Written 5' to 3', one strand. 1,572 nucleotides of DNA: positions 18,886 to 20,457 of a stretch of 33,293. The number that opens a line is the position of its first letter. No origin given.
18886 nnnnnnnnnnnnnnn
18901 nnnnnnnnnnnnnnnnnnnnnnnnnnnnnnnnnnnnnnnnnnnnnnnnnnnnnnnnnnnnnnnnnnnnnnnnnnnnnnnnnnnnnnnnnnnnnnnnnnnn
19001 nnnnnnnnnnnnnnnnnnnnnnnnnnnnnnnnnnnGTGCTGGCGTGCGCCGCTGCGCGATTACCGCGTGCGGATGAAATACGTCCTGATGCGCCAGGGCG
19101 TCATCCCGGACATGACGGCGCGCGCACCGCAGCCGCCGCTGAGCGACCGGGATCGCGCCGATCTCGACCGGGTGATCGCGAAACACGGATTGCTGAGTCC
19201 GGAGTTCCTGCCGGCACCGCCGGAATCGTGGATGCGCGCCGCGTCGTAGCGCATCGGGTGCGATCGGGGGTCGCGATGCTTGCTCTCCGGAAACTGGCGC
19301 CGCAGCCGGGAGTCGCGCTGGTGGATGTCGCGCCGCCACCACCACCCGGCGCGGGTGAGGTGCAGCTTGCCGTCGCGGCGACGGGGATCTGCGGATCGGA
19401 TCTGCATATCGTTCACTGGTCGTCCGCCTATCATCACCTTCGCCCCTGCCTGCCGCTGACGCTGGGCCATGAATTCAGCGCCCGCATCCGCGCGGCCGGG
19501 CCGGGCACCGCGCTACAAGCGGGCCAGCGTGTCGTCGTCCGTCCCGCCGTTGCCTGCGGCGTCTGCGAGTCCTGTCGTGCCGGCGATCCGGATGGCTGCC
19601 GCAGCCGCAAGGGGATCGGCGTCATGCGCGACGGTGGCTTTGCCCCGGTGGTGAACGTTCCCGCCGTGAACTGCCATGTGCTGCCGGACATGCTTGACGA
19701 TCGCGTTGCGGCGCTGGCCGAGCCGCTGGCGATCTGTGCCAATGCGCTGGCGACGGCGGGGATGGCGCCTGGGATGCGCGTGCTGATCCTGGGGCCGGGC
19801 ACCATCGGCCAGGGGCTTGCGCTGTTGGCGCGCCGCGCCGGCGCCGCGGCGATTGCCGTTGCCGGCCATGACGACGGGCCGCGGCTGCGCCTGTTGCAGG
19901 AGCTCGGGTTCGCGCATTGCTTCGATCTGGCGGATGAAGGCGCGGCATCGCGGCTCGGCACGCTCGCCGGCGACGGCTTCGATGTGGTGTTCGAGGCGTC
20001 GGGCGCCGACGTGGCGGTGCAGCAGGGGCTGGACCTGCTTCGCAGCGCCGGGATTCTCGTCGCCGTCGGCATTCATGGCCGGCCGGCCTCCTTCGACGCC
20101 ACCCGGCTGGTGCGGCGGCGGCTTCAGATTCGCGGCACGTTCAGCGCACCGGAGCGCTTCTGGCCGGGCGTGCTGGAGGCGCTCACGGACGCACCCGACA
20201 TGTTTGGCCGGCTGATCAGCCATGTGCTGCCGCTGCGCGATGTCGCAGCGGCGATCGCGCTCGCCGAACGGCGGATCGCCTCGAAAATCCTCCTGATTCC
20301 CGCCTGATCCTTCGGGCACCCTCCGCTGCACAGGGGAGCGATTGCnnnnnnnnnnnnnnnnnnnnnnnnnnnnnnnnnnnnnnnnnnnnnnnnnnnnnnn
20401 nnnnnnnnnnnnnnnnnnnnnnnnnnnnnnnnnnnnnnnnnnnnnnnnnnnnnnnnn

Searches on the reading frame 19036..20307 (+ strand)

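Call 73: search_protein_families(library=pfam, proteins=[window:19036-20307:+], max_evalue=0.000001)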
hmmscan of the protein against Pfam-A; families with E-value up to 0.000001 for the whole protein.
window:19036-20307:+ (423 aa): 3 families
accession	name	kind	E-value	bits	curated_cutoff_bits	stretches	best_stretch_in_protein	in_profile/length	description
PF08240.17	ADH_N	-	9.1e-24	84.1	23.5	1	105-218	1-104/104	Alcohol dehydrogenase GroES-like domain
PF00107.32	ADH_zinc_N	-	3.4e-20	72.8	31.8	1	257-383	2-127/129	Zinc-binding dehydrogenase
PF16912.11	Glu_dehyd_C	-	1.8e-09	37.8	34.9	1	224-414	3-205/211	Glucose dehydrogenase C-terminus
